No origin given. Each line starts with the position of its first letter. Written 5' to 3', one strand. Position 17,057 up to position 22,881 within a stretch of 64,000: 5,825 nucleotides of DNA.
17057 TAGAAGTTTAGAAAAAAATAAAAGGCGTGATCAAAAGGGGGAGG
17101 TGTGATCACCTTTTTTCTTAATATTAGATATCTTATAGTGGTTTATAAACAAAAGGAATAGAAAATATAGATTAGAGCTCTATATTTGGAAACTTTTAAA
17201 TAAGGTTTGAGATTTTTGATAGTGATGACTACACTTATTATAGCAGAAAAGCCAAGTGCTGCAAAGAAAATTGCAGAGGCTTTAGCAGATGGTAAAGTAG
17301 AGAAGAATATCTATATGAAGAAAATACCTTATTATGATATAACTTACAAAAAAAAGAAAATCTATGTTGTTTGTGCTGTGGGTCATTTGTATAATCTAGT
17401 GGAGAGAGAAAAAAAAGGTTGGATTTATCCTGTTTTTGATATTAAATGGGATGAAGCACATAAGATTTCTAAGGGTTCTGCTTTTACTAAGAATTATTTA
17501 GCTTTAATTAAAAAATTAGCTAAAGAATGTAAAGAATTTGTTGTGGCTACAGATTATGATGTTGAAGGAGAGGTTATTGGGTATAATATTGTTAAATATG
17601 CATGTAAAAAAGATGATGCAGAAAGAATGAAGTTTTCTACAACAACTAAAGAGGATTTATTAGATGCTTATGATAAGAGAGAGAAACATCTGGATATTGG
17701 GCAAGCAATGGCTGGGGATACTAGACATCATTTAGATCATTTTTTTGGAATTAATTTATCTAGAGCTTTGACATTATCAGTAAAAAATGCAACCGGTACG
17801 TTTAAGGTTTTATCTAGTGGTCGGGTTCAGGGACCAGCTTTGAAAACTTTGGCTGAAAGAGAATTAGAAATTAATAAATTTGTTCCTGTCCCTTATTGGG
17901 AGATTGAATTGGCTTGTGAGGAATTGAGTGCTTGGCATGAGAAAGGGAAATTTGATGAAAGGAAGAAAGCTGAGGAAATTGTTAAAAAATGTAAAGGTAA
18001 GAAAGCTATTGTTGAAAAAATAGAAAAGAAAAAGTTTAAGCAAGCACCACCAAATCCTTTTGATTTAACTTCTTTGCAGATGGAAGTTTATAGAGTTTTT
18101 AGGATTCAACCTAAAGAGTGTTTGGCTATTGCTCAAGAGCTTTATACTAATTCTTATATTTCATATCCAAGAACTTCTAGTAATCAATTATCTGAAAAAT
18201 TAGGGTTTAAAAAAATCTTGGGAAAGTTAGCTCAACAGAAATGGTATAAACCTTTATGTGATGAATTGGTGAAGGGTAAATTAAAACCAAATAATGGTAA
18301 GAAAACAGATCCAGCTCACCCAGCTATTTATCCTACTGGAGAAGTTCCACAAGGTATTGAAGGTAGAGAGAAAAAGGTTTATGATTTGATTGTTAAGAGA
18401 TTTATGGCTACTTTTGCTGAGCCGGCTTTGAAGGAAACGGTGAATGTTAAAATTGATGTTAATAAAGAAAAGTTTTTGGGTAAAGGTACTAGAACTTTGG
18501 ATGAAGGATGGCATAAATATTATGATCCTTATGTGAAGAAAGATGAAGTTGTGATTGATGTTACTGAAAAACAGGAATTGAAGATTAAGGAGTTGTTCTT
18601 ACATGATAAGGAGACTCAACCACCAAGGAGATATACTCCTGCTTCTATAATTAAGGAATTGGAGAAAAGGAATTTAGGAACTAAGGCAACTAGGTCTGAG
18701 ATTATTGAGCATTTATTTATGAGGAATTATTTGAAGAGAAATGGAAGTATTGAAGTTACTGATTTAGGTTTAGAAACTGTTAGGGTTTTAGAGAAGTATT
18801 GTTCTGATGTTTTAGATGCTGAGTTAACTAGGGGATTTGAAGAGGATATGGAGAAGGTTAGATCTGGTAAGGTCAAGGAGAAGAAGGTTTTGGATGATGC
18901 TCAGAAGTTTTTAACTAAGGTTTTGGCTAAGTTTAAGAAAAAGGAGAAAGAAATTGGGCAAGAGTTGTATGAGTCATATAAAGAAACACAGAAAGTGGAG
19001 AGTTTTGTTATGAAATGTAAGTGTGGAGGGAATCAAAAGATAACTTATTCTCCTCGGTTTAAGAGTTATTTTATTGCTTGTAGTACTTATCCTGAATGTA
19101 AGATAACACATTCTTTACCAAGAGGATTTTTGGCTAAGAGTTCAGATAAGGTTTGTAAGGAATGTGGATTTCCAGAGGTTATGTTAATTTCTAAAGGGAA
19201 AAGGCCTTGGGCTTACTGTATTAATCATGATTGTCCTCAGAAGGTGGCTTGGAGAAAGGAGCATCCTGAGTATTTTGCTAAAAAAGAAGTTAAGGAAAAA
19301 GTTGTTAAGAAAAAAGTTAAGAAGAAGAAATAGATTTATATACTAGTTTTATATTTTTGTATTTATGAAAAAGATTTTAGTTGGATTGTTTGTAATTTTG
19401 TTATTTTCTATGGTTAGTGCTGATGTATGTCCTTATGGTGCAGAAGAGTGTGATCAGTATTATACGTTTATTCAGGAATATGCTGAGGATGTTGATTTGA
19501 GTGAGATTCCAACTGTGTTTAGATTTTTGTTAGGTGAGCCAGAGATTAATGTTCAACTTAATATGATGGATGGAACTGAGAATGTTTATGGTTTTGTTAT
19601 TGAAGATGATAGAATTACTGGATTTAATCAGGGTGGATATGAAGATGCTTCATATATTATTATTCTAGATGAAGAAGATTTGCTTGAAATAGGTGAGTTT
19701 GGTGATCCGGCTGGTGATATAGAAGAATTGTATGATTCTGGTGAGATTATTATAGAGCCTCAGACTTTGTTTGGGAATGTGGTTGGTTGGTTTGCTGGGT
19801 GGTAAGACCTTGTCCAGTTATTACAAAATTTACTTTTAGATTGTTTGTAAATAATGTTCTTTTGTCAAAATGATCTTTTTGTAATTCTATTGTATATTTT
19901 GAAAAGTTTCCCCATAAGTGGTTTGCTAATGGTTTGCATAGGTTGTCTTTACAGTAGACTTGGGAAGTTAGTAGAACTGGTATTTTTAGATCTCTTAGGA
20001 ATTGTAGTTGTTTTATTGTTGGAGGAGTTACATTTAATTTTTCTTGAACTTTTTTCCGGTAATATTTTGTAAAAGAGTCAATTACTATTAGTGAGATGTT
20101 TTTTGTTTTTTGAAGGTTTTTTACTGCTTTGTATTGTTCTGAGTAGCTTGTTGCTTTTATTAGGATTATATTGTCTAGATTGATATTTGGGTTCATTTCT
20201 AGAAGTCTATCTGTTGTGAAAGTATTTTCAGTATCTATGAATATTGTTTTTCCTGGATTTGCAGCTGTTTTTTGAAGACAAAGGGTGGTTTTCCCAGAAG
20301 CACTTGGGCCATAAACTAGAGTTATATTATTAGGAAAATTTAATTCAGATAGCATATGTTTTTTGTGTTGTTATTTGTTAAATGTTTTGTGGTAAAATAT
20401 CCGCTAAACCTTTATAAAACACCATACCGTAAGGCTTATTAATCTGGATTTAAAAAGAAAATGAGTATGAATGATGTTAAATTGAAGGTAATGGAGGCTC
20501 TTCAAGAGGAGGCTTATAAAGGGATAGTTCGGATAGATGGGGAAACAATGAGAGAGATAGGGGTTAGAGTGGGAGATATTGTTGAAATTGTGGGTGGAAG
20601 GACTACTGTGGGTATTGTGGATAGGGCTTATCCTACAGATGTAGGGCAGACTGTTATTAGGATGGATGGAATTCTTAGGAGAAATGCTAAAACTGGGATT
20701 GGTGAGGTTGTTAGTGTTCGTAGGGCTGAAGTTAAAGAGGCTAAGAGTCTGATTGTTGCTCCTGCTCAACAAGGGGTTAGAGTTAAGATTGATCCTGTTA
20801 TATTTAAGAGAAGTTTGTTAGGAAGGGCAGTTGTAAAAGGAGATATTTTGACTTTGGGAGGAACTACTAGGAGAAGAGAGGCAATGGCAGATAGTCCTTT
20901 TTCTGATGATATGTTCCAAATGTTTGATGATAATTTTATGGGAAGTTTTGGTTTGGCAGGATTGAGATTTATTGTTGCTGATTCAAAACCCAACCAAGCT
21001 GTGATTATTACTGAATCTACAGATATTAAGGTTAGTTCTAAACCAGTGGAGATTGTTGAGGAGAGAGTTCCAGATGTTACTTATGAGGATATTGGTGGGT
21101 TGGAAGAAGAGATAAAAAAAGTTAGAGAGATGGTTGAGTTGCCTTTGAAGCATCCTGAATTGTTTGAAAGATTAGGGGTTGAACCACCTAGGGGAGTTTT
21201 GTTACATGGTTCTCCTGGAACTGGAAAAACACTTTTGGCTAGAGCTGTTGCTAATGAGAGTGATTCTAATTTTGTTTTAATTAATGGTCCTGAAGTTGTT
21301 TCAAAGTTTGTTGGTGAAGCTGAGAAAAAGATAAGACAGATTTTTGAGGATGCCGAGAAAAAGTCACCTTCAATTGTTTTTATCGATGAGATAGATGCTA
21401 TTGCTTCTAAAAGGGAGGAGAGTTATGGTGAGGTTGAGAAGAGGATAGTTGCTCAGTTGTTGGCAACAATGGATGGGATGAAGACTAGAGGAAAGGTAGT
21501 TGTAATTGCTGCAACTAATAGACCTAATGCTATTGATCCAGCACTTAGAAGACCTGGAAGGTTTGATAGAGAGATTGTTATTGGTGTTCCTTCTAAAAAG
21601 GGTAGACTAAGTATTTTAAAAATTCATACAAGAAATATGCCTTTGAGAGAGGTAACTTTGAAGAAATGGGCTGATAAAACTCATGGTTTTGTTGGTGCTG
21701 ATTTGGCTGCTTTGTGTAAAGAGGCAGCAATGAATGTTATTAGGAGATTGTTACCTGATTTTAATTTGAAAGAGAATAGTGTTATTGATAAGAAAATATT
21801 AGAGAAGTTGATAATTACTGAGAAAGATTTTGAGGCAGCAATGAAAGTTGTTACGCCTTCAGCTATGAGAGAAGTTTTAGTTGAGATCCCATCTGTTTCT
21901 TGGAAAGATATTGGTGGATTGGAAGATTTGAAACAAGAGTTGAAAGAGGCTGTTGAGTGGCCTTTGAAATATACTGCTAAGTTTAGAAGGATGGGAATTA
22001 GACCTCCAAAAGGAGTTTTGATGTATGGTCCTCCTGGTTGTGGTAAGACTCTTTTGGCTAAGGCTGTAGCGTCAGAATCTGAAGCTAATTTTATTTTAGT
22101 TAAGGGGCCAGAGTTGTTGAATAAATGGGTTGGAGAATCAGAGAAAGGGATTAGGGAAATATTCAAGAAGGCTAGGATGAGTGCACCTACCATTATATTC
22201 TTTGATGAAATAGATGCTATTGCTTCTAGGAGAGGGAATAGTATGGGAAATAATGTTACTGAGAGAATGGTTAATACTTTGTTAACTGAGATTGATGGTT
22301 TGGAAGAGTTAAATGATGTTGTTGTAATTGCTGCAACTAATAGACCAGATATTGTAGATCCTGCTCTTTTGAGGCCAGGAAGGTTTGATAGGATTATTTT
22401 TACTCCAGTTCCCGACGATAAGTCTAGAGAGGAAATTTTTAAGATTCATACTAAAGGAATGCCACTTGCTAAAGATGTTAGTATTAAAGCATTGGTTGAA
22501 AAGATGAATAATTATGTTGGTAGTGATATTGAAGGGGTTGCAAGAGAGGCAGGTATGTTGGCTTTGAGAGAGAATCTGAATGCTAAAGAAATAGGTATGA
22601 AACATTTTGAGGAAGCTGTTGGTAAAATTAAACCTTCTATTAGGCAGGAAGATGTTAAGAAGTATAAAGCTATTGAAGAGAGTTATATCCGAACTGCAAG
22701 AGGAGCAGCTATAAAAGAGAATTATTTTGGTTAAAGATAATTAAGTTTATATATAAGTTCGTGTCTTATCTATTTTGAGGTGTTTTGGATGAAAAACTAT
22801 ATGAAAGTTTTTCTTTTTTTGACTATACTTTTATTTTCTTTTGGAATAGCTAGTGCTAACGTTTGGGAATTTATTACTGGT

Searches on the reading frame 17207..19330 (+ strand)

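Call 31: search_protein_families(library=pfam, proteins=[window:17207-19330:+], max_evalue=0.0001)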
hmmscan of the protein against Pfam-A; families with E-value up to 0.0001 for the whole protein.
window:17207-19330:+ (708 aa): 2 families
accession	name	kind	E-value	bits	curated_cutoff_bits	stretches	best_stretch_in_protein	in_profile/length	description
PF01131.25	Topoisom_bac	-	6.9e-115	384.8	35.1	1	164-562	4-410/411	DNA topoisomerase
PF01751.28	Toprim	-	5.6e-15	55.7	23.1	1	9-144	1-94/96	Toprim domain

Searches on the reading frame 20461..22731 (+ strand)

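Call 31: search_protein_families(library=pfam, proteins=[window:20461-22731:+], max_evalue=0.0001)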
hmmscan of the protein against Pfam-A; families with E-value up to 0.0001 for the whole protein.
window:20461-22731:+ (757 aa): 35 families (the best 25 are shown)
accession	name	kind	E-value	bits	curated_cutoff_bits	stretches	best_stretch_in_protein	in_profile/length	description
PF00004.35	AAA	-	1.7e-97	323.3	21.2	2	246-375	1-130/131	ATPase family associated with various cellular activities (AAA)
PF17862.7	AAA_lid_3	-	1.2e-28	98.6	27.2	2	398-432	2-36/45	AAA+ lid domain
PF02359.24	CDC48_N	-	1.1e-24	86.9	35.1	1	7-90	1-84/85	Cell division protein 48 (CDC48), N-terminal domain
PF05496.18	RuvB_N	-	2.6e-15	57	27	2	245-334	35-117/159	Holliday junction DNA helicase RuvB P-loop domain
PF13191.12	AAA_16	-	3.1e-12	47.8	32.6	1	236-348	17-136/167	AAA ATPase domain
PF07728.20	AAA_5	-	1.1e-11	45.3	22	0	518-636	1-135/139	AAA domain (dynein-related subfamily)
PF13173.12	AAA_14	-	2.8e-11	44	27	0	519-587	5-74/129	AAA domain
PF13671.12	AAA_33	-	4.2e-11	43.8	27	1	246-354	2-80/143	AAA domain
PF07724.20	AAA_2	-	8.8e-11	42.6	27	0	246-339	6-101/166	AAA domain (Cdc48 subfamily)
PF13401.12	AAA_22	-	1.3e-08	35.7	27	0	246-279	8-44/130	AAA domain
PF06414.18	Zeta_toxin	-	1.3e-08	34.9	22.3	0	243-276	16-51/199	Zeta toxin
PF06068.19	TIP49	-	1.4e-08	34.7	23.8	0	244-289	51-98/347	TIP49 P-loop domain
PF02933.23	CDC48_2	-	4.3e-08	33.1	22.4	1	114-198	9-64/64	Cell division protein 48 (CDC48), domain 2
PF20720.3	nSTAND3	-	8e-08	32.6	27.2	0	246-342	20-103/155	Novel STAND NTPase 3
PF00005.33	ABC_tran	-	1.6e-07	32.4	25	0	241-324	9-80/137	ABC transporter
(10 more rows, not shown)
